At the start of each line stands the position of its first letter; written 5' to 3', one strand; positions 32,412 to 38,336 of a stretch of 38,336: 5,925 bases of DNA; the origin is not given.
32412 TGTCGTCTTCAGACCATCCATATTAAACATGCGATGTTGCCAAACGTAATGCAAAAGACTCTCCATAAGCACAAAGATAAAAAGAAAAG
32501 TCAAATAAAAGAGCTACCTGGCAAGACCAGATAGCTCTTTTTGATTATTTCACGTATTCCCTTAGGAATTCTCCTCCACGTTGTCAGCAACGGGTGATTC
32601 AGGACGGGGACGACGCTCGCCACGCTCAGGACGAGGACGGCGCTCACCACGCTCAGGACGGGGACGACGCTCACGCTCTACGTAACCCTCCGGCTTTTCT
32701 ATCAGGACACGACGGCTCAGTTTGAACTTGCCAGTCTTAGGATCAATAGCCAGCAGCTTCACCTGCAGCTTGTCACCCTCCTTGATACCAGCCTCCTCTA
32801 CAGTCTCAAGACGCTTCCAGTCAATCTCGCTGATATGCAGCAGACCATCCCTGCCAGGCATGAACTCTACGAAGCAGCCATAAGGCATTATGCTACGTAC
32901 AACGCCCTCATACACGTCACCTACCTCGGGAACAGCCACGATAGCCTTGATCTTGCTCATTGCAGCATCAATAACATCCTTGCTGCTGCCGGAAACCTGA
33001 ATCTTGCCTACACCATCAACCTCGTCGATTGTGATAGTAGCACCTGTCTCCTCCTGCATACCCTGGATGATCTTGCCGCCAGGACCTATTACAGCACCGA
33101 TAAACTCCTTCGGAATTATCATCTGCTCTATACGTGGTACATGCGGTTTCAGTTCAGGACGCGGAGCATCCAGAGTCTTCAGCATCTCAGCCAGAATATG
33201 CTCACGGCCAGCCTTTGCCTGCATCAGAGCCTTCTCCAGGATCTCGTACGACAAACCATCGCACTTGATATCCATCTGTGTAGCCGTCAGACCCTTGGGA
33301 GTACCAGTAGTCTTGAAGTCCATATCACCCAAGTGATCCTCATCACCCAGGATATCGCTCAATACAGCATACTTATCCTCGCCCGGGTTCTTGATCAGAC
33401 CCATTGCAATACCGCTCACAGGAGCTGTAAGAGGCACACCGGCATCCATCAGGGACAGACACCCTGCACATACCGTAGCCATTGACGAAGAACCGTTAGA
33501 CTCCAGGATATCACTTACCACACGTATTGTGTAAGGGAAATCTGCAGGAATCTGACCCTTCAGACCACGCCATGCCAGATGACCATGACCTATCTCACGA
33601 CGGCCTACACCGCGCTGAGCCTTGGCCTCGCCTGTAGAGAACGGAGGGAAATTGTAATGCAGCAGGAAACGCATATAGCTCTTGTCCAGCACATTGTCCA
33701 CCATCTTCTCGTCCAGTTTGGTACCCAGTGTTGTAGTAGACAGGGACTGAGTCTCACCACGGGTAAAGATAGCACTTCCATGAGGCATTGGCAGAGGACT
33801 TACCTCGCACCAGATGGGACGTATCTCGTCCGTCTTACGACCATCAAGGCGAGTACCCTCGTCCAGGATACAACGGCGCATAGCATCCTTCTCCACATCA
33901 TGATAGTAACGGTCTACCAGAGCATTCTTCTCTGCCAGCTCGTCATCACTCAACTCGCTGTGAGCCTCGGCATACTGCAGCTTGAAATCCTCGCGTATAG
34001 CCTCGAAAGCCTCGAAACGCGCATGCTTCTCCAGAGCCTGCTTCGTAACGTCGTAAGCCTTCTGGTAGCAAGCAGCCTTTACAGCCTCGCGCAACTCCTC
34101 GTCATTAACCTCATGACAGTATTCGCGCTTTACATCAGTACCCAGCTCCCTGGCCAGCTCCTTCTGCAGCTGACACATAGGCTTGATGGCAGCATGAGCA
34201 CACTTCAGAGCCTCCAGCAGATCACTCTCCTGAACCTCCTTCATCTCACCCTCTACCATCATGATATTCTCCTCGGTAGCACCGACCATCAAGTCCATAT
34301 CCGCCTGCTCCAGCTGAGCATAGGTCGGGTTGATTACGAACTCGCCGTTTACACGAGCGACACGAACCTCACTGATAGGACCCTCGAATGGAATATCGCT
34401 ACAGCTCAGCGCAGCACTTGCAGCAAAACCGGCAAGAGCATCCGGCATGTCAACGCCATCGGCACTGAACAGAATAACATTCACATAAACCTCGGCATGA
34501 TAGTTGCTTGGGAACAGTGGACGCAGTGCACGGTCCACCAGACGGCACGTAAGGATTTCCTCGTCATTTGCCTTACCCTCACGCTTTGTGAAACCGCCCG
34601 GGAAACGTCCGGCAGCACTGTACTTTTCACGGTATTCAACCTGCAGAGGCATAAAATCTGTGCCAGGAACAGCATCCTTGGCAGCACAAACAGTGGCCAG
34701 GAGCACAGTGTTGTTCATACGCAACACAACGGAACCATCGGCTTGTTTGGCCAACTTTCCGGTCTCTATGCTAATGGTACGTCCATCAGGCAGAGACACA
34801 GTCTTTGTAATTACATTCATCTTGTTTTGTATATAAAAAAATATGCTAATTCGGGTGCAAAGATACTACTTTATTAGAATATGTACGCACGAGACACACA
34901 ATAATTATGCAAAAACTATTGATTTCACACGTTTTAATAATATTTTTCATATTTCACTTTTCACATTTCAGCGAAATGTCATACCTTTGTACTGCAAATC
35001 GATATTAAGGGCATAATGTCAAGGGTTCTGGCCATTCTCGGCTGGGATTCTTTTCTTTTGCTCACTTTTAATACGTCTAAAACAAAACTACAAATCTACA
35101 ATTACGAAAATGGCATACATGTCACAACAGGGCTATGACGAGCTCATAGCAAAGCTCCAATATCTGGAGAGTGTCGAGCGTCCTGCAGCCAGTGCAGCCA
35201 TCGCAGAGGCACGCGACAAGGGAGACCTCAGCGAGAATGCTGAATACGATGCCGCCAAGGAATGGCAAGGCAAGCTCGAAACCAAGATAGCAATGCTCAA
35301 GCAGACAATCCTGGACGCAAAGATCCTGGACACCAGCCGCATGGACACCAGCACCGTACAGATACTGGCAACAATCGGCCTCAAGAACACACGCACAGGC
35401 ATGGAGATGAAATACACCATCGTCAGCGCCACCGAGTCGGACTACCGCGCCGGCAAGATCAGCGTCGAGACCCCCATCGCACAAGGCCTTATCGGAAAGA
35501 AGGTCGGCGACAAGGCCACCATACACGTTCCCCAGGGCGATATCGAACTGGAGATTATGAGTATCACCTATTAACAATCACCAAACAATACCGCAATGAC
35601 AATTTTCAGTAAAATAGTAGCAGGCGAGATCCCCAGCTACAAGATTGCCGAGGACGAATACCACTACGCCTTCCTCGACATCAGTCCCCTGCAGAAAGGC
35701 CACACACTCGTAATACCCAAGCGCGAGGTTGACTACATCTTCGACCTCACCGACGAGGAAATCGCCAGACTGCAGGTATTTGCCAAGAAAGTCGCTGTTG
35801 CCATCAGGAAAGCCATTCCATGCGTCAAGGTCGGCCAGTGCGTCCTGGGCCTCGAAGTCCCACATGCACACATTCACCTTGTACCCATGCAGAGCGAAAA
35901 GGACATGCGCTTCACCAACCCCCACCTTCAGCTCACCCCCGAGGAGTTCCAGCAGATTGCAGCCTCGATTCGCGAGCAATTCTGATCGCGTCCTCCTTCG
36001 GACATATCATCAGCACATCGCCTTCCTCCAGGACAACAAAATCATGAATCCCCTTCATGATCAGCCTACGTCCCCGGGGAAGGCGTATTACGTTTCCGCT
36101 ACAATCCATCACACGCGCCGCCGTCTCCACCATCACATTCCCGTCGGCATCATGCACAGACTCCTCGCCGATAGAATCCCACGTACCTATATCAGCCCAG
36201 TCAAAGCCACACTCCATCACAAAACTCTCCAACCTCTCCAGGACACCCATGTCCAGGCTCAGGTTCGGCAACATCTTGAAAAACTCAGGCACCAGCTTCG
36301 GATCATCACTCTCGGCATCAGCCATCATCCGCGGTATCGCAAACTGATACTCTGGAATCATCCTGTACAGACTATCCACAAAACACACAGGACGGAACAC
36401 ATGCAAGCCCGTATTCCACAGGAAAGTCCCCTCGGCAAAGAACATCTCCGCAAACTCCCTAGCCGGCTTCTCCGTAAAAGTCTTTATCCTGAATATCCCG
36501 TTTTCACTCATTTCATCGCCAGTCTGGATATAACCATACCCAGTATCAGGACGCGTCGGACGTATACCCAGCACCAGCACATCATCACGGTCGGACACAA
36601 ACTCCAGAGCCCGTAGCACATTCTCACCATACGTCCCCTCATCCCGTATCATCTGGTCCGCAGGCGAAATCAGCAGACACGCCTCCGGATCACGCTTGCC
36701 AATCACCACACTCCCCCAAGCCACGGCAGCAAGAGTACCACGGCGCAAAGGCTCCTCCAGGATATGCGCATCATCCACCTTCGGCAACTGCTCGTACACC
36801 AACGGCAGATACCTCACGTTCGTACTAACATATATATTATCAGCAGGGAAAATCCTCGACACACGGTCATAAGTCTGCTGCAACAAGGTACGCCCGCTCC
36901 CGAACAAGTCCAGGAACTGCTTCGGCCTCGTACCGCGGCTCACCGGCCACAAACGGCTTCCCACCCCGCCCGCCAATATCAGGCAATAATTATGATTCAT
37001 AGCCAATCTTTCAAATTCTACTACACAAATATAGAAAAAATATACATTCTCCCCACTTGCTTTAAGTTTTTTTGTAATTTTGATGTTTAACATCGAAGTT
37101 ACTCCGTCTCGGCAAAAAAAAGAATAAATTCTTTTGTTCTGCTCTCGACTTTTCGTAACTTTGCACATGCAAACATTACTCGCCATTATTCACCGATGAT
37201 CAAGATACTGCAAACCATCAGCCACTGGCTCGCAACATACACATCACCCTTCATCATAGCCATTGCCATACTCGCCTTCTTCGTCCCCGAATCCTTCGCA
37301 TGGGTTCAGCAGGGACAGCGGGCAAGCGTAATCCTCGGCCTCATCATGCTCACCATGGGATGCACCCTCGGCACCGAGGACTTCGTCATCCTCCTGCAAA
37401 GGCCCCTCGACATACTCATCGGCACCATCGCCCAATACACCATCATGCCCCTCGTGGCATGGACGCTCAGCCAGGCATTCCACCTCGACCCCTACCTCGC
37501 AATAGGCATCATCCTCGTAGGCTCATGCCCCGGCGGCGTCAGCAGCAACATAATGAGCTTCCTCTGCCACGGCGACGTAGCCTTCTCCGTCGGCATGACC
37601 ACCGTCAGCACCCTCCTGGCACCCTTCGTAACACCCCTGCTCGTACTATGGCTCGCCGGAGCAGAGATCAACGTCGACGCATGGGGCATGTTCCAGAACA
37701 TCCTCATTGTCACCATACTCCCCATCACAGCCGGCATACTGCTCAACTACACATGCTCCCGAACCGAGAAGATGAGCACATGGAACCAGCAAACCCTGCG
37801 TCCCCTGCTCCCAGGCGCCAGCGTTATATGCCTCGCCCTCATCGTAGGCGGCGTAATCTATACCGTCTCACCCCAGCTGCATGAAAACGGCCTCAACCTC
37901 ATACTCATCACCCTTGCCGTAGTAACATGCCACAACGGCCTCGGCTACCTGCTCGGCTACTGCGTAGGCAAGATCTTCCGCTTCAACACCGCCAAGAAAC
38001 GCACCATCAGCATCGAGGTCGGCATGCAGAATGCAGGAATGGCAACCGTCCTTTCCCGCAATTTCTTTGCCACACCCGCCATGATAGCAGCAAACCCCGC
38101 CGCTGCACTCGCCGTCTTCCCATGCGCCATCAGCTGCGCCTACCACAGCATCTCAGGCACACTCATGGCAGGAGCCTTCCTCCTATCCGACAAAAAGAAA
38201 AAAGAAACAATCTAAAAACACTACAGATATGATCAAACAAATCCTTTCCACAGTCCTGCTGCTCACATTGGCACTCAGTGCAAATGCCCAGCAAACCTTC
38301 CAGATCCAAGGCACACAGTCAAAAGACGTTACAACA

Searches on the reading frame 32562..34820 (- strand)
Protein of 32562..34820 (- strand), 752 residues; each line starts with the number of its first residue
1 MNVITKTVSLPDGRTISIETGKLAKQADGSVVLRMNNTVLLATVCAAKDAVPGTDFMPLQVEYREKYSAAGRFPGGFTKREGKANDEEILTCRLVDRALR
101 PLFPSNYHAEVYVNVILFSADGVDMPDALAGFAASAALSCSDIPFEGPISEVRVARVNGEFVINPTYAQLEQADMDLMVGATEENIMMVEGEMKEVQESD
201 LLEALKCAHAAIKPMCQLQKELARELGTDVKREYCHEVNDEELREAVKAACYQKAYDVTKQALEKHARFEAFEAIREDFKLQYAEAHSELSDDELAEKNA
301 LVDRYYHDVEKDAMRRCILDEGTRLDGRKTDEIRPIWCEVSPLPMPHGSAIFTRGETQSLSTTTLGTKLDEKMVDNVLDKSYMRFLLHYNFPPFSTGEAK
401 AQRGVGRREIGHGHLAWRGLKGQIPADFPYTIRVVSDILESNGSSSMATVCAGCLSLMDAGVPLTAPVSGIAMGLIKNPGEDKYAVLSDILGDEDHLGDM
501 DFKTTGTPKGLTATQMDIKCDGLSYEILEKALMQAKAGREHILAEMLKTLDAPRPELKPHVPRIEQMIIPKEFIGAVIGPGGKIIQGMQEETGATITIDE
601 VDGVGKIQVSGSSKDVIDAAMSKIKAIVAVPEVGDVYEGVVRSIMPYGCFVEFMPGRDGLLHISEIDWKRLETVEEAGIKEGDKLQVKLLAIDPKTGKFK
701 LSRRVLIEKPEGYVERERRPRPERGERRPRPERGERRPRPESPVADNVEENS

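Call 107: search_protein_families(library=pfam, proteins=[window:32562-34820:-], max_evalue=0.00001)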
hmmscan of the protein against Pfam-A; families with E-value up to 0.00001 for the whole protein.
window:32562-34820:- (752 aa): 5 families
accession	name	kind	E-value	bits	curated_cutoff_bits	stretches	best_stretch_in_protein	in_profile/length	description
PF01138.27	RNase_PH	-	1.3e-53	181.3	25.5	2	13-144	2-130/130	3' exoribonuclease family, domain 1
PF03725.20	RNase_PH_C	-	1.4e-20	73.4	20.8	1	147-210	1-66/67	3' exoribonuclease family, domain 2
PF00575.29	S1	-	1.6e-14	54.4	22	1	631-704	2-74/74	S1 RNA binding domain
PF00013.35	KH_1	-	3.2e-13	49.7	21.5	1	565-625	2-65/66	KH domain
PF03726.19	PNPase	-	6.2e-10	39.9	24.6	1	242-329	1-81/81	Polyribonucleotide nucleotidyltransferase, RNA binding domain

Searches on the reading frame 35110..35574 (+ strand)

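Call 107: search_protein_families(library=pfam, proteins=[window:35110-35574:+], max_evalue=0.00001)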
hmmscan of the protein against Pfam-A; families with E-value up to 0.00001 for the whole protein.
window:35110-35574:+ (154 aa): 2 families
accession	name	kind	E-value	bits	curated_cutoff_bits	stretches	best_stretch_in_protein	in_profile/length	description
PF03449.20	GreA_GreB_N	-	4.8e-25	88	24.5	1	3-72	2-71/71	Transcription elongation factor, N-terminal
PF01272.25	GreA_GreB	-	8.3e-25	87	26.9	1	80-154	3-77/77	Transcription elongation factor, GreA/GreB, C-term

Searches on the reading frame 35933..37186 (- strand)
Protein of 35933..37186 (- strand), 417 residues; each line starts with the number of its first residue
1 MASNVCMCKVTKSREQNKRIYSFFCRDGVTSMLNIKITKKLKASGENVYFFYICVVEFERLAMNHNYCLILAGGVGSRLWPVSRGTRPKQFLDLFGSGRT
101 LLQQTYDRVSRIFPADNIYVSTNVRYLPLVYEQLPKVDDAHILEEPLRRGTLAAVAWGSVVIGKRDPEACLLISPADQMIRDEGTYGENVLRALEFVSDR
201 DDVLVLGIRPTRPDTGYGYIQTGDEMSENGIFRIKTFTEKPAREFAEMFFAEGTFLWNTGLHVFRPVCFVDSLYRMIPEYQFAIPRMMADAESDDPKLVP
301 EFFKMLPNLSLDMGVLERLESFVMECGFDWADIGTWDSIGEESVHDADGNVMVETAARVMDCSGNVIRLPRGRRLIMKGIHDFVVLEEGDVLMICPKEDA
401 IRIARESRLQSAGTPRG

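Call 107: search_protein_families(library=pfam, proteins=[window:35933-37186:-], max_evalue=0.00001)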
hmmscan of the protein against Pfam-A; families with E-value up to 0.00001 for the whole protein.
window:35933-37186:- (417 aa): 2 families
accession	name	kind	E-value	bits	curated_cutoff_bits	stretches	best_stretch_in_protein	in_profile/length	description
PF00483.29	NTP_transferase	-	5.8e-33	114.9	21.2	1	69-346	3-242/245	Nucleotidyl transferase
PF12804.13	NTP_transf_3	-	2.6e-09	37.9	27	1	68-186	1-104/160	MobA-like NTP transferase domain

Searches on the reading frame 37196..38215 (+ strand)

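Call 107: search_protein_families(library=pfam, proteins=[window:37196-38215:+], max_evalue=0.00001)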
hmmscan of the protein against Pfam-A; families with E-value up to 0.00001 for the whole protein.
window:37196-38215:+ (339 aa): 2 families
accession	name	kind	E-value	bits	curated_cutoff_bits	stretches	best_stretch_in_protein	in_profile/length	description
PF01758.21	SBF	-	5e-41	140.9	24.3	1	45-218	2-178/191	Sodium Bile acid symporter family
PF13593.11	SBF_like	-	5.3e-17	62.5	25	1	20-289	7-278/313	SBF-like CPA transporter family (DUF4137)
